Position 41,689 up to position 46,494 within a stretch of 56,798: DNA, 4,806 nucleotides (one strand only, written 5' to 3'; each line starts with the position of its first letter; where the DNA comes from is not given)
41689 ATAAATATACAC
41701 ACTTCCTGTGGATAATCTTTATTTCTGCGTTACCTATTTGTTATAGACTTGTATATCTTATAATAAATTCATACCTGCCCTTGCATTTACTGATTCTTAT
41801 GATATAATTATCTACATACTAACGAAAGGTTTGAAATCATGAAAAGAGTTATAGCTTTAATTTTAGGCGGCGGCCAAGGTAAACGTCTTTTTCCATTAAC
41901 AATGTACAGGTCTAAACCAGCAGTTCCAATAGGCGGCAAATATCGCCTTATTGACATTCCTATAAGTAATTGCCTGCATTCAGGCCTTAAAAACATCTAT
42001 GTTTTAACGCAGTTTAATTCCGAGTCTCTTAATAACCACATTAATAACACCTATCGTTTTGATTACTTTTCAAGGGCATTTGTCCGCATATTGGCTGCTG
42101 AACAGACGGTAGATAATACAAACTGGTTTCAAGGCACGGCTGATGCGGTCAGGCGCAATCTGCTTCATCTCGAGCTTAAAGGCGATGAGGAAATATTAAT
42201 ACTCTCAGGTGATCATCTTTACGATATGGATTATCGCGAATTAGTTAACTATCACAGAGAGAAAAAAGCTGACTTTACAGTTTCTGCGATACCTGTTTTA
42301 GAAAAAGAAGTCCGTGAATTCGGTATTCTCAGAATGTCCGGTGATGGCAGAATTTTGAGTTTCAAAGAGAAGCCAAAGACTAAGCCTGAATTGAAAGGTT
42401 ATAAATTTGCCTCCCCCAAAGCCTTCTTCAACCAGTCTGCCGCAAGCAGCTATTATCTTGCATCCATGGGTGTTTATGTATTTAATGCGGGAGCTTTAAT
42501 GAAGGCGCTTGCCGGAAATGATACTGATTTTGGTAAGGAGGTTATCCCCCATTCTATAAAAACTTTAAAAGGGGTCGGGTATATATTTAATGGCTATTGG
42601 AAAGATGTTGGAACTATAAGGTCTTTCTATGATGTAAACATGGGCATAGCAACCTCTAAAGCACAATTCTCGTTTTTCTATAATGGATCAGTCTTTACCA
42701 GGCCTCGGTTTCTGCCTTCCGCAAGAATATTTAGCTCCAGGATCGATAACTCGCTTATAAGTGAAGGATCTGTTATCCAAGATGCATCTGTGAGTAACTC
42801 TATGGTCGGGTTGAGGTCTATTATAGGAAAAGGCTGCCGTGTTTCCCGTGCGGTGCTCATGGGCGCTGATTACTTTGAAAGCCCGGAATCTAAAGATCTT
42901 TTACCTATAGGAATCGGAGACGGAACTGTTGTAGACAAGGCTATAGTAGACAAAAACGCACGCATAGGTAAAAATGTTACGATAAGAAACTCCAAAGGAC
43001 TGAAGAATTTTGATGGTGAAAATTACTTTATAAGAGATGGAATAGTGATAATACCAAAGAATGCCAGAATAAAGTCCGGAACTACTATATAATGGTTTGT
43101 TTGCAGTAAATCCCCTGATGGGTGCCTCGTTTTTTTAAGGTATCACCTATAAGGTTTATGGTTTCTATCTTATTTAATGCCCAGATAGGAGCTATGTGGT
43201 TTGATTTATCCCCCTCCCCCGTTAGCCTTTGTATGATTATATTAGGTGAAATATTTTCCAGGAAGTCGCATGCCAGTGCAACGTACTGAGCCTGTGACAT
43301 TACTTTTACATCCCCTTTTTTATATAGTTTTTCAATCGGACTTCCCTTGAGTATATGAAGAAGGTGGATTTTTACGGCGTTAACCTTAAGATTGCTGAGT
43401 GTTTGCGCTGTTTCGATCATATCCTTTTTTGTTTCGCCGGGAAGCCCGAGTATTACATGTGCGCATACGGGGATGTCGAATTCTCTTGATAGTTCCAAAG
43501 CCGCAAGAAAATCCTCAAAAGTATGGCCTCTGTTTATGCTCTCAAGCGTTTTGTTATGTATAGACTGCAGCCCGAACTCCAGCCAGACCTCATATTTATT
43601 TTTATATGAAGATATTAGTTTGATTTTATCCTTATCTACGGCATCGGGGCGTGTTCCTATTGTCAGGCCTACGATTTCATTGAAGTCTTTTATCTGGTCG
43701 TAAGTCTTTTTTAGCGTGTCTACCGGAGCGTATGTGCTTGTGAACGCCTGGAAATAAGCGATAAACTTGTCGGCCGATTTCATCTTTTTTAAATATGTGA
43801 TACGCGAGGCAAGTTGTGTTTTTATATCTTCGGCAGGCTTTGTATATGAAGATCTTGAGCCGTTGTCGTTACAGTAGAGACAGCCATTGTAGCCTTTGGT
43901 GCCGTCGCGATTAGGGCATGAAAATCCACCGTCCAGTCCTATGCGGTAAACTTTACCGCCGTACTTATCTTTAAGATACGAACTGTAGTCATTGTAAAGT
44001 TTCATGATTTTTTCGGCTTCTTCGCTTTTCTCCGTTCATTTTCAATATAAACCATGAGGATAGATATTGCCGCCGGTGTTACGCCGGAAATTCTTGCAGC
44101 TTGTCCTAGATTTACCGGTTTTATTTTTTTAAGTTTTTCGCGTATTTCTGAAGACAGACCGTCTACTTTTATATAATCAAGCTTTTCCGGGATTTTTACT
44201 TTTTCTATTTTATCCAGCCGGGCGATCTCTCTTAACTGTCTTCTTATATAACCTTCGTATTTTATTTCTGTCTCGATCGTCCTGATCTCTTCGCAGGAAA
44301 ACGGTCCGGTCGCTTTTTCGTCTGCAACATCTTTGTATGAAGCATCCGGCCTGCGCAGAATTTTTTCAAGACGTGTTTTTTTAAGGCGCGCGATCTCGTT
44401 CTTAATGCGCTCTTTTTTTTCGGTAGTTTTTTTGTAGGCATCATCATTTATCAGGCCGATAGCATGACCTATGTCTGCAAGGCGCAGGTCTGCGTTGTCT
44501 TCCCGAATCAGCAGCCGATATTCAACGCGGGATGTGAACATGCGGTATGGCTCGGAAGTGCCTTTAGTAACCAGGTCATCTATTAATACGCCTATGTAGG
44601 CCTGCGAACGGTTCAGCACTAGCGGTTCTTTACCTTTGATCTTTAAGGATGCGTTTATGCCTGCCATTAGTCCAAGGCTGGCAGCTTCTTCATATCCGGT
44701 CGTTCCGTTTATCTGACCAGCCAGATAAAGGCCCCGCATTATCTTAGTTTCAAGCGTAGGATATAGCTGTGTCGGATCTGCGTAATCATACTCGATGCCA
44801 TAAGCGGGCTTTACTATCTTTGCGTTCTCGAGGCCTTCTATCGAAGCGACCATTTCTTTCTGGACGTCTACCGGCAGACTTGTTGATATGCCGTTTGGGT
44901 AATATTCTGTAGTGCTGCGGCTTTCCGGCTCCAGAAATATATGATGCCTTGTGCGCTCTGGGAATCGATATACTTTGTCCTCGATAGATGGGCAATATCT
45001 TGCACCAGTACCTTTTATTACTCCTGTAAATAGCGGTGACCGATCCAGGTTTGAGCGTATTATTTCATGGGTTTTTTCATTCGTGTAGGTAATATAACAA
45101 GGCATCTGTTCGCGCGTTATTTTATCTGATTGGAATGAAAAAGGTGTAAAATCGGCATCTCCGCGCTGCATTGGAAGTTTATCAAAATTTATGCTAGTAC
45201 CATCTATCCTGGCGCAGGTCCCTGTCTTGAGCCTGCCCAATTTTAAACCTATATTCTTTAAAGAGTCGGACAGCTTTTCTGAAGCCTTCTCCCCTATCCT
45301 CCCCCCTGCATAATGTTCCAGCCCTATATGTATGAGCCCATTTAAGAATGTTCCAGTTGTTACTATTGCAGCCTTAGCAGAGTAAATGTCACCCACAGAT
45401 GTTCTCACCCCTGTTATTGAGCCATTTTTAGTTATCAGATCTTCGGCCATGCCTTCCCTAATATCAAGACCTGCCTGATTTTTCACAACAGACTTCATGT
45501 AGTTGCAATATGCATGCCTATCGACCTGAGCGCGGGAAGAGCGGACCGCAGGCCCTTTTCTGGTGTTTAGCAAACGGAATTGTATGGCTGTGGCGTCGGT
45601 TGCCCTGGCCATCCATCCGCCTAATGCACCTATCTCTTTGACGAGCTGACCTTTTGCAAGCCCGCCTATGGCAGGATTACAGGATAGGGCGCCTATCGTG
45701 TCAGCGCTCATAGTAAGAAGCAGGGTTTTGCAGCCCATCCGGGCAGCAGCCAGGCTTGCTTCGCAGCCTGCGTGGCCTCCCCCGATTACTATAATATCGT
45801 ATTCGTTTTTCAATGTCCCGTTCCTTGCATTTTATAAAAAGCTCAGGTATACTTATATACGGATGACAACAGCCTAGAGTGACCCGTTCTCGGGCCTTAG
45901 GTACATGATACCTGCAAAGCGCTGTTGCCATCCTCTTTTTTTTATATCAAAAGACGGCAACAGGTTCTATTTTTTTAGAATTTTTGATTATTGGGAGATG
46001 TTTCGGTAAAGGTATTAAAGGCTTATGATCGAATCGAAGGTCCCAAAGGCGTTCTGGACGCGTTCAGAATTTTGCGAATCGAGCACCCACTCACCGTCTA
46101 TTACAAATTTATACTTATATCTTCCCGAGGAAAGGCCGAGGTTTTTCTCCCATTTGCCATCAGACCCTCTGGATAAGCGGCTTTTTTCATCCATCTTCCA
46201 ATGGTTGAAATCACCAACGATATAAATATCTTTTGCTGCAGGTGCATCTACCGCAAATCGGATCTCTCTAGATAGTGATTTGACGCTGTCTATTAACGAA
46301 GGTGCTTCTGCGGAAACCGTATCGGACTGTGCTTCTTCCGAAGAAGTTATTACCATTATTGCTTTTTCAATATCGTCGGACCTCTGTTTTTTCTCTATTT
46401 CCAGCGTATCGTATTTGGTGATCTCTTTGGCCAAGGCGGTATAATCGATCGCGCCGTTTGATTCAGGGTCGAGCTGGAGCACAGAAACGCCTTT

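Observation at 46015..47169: ParA-family ATPase fused to a glycogen-binding CBM48 domain, 3 kb from glgC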

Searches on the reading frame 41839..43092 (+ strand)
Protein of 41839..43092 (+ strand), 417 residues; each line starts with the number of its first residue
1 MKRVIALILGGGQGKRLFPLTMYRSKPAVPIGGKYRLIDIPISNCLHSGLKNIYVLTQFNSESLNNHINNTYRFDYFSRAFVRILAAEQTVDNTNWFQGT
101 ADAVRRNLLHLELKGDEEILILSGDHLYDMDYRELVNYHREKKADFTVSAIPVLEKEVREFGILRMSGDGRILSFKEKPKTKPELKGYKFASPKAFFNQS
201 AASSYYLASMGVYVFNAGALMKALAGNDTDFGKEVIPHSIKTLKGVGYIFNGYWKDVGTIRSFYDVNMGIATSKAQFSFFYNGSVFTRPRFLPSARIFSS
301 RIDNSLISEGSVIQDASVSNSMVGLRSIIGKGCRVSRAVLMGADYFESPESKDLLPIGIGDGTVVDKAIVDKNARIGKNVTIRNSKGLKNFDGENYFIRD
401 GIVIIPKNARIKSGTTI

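Call 67: search_protein_families(library=ncbifam, max_evalue=0.01, proteins=[window:41839-43092:+])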
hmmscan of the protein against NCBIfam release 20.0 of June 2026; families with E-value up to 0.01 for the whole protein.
window:41839-43092:+ (417 aa): 26 families (the best 25 are shown)
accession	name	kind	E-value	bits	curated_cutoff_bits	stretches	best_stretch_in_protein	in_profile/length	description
NF002772.0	PRK02862.1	equivalog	3.7e-166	553.1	537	1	1-417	1-429/429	glucose-1-phosphate adenylyltransferase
TIGR02091.1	glgC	equivalog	2.4e-123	411.8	424.9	1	4-383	1-363/364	glucose-1-phosphate adenylyltransferase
NF002023.0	PRK00844.1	subfamily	2.9e-90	303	458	1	1-410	4-407/408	glucose-1-phosphate adenylyltransferase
NF001947.0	PRK00725.1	subfamily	2e-88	297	470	1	2-408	15-417/426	glucose-1-phosphate adenylyltransferase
NF003670.0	PRK05293.1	equivalog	1.1e-86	291.2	470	2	2-181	3-183/382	glucose-1-phosphate adenylyltransferase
TIGR02092.1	glgD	equivalog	9.6e-37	126.9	236.6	1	4-385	3-357/370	glucose-1-phosphate adenylyltransferase subunit GlgD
NF052502.1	man1P_GTase_Rv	exception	1.4e-27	96.5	440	2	6-183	3-163/352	mannose-1-phosphate guanylyltransferase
TIGR03992.1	Arch_glmU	subfamily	2.7e-18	66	292.1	1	6-183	3-157/393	bifunctional sugar-1-phosphate nucleotidylyltransferase/acetyltransferase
TIGR01208.1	rmlA_long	equivalog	4.9e-17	61.9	320.25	1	6-183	2-163/353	glucose-1-phosphate thymidylyltransferase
TIGR02623.1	G1P_cyt_trans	equivalog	1.2e-11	44.5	300.25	1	6-182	3-180/255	glucose-1-phosphate cytidylyltransferase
NF045761.1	NAMPUrTaseMurU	equivalog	8e-11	42.2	250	1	6-266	3-223/226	N-acetylmuramate alpha-1-phosphate uridylyltransferase MurU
NF041313.1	UDPGP_AglF_Halo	equivalog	2.4e-10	40.3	400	1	6-183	3-163/234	UTP--glucose-1-phosphate uridylyltransferase AglF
TIGR01207.1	rmlA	equivalog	7.7e-10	38.3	360.65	1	7-181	3-162/286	glucose-1-phosphate thymidylyltransferase RfbA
NF041173.1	Sug_nt_acttase_Thmprot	equivalog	8.4e-10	38.1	600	1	6-183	3-157/405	bifunctional sugar-1-phosphate nucleotidylyltransferase/acetyltransferase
NF012024.0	PRK15480.1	equivalog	2e-08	33.7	588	1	1-181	1-166/292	glucose-1-phosphate thymidylyltransferase RfbA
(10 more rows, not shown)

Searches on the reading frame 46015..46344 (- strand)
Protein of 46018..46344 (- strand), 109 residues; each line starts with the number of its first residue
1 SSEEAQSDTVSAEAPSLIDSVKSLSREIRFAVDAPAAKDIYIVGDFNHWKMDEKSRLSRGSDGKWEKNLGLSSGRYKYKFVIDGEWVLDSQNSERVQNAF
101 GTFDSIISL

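Call 20: search_solved_structures(query=window:46018-46344:-, max_evalue=0.1, show_alignments=4)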
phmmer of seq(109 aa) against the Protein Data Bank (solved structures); distinct sequences matched with E-value up to 0.1: 36.
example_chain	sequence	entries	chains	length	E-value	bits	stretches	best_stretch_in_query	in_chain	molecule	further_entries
4yef_A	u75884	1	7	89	3.8e-07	33.4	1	36-108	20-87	5'-AMP-activated protein kinase subunit beta-1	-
1z0m_A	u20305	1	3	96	5.9e-07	32.8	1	36-108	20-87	5'-AMP-activated protein kinase, beta-1 subunit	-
1z0n_A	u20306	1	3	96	8.2e-07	32.3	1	36-108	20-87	5'-AMP-activated protein kinase, beta-1 subunit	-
2lu3_A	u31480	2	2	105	9e-07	32.2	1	34-107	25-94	5'-AMP-activated protein kinase subunit beta-2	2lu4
4y0g_A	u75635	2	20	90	9.6e-07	32.1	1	36-107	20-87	5'-AMP-activated protein kinase subunit beta-2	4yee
2f15_A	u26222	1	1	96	1.2e-06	31.8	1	36-107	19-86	5'-AMP-activated protein kinase, beta-2 subunit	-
6e4t_B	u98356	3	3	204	2.4e-06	30.8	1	36-108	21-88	5'-AMP-activated protein kinase subunit beta-1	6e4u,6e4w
6b2e_B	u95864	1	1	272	2.8e-06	30.6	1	17-107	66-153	5'-AMP-activated protein kinase subunit beta-2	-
4qfg_B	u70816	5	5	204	4.6e-06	29.9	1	36-108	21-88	5'-AMP-activated protein kinase subunit beta-1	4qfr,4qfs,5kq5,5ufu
4zhx_B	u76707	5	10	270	5.4e-06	29.7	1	36-108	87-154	5'-AMP-activated protein kinase subunit beta-1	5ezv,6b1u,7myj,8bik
4rer_B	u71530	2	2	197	5.5e-06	29.7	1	36-107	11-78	5'-AMP-activated protein kinase subunit beta-2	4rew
7jhg_B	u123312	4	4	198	5.5e-06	29.7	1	36-107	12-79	5'-AMP-activated protein kinase subunit beta-2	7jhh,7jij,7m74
4cfe_B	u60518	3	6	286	6e-06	29.5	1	36-108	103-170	5'-AMP-ACTIVATED PROTEIN KINASE SUBUNIT BETA-1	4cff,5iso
5t5t_B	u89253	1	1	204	6.2e-06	29.5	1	36-108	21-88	5'-AMP-activated protein kinase subunit beta-1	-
6c9f_B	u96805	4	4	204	6.2e-06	29.5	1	36-108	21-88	5'-AMP-activated protein kinase subunit beta-1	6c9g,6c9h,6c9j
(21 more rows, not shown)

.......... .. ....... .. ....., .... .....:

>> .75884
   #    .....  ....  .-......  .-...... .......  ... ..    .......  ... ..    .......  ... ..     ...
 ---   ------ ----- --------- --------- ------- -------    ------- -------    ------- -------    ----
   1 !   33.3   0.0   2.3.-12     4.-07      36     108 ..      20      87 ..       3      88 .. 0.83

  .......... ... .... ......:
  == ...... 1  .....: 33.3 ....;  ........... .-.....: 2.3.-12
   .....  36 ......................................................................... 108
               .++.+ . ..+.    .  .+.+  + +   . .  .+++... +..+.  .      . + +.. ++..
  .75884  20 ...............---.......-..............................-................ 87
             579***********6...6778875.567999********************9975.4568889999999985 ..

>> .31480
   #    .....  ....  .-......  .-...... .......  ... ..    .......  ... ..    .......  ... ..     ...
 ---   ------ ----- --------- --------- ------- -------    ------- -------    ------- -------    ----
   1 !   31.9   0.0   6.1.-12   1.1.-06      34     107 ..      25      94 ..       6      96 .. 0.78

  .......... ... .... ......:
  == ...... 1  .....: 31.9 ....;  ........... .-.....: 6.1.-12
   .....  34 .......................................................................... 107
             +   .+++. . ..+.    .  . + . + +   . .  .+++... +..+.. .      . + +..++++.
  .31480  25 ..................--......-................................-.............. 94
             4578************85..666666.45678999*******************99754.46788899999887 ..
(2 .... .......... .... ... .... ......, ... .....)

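Call 42: search_protein_representatives(protein=window:46015-46290:-)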
Query: 91 residues. Proteins with E-value up to 0.001 (for the whole library): 8234; up to 1e-10: 1342; up to 1e-30: 111. The best 150 are listed.
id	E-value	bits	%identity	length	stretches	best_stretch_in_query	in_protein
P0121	6.1e-150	502.6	34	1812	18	11-77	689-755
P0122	1.9e-90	312.4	42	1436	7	7-75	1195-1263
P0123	1.0e-66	236.6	39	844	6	9-77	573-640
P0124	7.8e-66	233.7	31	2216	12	8-74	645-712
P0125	3.5e-61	218.9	35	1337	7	6-89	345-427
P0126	2.3e-60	216.3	37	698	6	16-75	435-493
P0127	8.2e-58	208.1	38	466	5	9-89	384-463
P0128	1.4e-57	207.3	30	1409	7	11-90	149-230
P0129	2.2e-54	197.1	37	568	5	12-75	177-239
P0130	1.6e-53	194.3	35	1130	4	10-90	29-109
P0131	1.3e-51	188.3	32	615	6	18-89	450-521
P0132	7.9e-51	185.8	36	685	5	9-89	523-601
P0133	4.3e-48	177.0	36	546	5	10-75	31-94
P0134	3.6e-46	170.9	35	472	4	8-88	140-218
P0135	4.3e-45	167.5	39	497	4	11-87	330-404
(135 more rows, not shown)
